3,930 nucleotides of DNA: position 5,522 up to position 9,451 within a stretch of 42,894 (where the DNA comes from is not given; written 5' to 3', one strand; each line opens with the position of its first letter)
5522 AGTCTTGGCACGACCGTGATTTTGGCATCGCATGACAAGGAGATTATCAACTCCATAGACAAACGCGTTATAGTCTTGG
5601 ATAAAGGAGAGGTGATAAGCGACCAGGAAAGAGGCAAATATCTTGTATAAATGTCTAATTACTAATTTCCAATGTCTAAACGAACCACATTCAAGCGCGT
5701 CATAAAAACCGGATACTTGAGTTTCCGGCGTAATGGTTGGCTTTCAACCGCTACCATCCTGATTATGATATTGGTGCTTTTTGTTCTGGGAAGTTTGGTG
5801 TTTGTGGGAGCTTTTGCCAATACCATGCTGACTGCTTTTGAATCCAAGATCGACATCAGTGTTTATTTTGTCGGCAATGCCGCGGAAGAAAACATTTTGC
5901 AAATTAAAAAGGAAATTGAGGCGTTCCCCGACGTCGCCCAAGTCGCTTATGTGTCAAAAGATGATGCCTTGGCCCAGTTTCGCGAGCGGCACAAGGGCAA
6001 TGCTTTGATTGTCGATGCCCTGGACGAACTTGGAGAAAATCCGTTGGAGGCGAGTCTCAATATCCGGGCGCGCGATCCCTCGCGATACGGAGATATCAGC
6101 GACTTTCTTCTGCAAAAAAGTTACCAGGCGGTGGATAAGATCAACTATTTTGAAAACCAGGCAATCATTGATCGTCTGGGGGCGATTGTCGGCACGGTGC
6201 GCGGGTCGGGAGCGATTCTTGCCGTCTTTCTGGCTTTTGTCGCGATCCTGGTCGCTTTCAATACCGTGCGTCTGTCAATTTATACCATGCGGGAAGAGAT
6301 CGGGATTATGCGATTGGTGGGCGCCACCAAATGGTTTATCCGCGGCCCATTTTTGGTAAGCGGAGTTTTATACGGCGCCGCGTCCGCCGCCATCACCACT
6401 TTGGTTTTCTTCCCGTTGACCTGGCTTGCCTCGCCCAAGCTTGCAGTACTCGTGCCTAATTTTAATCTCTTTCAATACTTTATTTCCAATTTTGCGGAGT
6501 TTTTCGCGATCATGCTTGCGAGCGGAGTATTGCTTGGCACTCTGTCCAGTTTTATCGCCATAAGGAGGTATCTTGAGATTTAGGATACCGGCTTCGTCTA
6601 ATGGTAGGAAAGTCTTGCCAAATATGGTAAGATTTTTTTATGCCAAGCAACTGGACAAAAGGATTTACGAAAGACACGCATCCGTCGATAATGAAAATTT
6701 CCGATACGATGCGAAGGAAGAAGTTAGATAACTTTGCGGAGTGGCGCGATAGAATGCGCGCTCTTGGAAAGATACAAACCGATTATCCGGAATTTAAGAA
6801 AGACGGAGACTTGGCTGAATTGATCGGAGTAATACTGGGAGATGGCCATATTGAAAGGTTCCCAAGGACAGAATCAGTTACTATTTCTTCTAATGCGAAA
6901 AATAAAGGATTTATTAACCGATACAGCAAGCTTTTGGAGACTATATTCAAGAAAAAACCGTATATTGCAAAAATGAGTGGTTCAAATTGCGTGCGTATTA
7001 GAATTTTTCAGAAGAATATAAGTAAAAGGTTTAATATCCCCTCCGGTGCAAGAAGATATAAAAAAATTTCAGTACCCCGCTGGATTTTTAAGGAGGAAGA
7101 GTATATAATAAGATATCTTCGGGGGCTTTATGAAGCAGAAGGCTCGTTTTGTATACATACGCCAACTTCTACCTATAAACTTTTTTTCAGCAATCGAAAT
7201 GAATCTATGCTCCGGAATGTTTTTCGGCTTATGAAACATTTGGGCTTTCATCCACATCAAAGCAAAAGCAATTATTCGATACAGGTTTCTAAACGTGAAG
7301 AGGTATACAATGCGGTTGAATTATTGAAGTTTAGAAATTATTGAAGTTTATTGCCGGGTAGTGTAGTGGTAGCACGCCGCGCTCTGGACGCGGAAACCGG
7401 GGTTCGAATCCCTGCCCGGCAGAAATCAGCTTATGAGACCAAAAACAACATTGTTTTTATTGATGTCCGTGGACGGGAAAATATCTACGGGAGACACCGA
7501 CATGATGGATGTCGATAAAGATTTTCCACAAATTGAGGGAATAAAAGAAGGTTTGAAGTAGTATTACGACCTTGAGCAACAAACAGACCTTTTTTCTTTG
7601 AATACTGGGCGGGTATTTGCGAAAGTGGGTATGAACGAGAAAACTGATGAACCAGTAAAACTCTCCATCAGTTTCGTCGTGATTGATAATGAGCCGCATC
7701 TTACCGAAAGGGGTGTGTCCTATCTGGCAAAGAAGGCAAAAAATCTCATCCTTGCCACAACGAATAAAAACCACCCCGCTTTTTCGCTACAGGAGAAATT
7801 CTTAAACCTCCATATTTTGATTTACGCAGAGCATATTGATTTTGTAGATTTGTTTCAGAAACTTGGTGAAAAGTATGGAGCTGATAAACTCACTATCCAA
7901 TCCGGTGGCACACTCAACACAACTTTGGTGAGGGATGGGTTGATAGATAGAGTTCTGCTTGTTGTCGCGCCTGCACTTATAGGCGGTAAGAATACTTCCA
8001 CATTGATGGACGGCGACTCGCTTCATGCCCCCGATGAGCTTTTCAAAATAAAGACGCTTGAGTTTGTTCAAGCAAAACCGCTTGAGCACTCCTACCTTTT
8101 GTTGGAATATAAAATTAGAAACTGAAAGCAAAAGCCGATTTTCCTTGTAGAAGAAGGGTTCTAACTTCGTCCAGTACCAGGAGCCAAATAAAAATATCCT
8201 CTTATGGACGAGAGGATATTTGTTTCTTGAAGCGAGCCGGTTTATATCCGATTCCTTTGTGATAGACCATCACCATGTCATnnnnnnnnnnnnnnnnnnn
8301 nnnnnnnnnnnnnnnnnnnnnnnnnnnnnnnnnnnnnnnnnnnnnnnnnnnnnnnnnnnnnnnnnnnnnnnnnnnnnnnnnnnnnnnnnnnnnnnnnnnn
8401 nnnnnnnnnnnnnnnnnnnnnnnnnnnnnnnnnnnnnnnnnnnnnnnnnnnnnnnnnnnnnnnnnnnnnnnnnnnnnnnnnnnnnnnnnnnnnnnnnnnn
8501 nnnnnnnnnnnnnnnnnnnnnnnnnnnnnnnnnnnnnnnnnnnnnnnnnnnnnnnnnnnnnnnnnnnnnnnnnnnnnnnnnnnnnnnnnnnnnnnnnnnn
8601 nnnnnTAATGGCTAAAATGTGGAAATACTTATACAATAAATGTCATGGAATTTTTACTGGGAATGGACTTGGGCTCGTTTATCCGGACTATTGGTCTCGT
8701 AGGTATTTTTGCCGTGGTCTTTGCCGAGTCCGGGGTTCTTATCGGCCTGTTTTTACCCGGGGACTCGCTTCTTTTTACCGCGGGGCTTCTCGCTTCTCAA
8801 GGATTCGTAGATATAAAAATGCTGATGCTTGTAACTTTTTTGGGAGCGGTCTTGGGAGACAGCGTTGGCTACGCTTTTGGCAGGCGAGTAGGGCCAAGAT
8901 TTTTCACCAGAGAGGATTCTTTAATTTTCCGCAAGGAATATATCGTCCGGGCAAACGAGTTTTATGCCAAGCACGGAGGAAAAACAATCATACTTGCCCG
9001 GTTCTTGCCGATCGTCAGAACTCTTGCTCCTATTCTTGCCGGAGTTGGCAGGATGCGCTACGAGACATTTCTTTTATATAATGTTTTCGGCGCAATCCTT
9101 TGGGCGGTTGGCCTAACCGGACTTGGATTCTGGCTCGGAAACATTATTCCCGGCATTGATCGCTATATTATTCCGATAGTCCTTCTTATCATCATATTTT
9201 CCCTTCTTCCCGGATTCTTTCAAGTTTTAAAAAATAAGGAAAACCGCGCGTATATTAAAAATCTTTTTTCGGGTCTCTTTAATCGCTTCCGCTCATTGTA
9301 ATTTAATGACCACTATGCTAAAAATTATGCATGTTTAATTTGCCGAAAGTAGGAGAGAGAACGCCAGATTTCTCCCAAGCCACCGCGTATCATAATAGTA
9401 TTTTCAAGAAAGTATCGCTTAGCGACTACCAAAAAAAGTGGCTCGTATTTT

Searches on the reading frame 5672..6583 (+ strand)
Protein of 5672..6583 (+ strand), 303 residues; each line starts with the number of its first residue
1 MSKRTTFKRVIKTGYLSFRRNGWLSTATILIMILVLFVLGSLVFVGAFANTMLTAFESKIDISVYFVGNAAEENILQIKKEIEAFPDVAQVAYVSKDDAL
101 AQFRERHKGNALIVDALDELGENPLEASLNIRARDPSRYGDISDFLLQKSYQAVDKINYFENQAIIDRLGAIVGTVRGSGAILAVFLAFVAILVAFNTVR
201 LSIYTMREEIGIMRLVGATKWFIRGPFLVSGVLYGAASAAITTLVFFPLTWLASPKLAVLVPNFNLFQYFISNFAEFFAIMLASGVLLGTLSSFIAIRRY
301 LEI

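Call 70: search_protein_families(library=pfam, proteins=[window:5672-6583:+], max_evalue=0.0001)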
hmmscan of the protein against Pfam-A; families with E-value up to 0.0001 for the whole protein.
window:5672-6583:+ (303 aa): 2 families
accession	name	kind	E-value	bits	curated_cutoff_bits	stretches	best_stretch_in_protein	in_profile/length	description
PF18075.7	FtsX_ECD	-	5.5e-16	59.4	23.5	1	61-146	2-87/96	FtsX extracellular domain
PF02687.27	FtsX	-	1.2e-13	51.6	25.5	1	182-301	2-116/120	FtsX-like permease C-terminal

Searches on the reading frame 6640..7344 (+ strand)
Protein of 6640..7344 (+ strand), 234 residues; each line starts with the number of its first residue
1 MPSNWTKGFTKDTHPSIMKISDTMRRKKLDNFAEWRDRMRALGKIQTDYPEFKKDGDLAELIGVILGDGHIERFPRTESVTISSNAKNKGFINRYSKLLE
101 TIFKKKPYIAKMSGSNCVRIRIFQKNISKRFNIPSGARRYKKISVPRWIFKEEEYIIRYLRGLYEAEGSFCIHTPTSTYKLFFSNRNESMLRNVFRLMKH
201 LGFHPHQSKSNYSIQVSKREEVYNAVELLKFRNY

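Call 70: search_protein_families(library=pfam, proteins=[window:6640-7344:+], max_evalue=0.0001)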
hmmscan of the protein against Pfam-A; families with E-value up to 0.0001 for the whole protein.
window:6640-7344:+ (234 aa): 2 families
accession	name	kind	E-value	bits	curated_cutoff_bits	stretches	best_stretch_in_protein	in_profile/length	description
PF14528.11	LAGLIDADG_3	-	1.1e-11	45.2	22.5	1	155-233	2-79/82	LAGLIDADG-like domain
PF14527.11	LAGLIDADG_WhiA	-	8.6e-05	23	23.2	0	159-217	4-60/93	WhiA LAGLIDADG-like domain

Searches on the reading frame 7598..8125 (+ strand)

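Call 70: search_protein_families(library=pfam, proteins=[window:7598-8125:+], max_evalue=0.0001)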
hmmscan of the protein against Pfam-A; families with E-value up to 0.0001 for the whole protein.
window:7598-8125:+ (175 aa): 1 family
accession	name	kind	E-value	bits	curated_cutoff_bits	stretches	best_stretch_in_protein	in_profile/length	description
PF01872.23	RibD_C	-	1.1e-15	58.4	24.1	1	27-155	75-184/197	RibD C-terminal domain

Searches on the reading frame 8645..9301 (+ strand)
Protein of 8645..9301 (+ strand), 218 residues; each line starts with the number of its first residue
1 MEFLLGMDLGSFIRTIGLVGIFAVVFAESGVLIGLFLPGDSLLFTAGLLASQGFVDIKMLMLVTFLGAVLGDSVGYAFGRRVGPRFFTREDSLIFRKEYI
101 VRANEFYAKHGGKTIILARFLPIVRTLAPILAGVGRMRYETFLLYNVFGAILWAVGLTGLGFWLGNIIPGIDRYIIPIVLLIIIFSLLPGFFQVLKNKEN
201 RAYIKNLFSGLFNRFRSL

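Call 70: search_protein_families(library=pfam, proteins=[window:8645-9301:+], max_evalue=0.0001)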
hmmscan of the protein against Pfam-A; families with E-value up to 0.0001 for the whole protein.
window:8645-9301:+ (218 aa): 1 family
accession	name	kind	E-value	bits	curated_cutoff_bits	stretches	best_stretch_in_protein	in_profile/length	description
PF09335.16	VTT_dom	-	2.5e-21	76.8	33.9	1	37-161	1-121/123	VTT domain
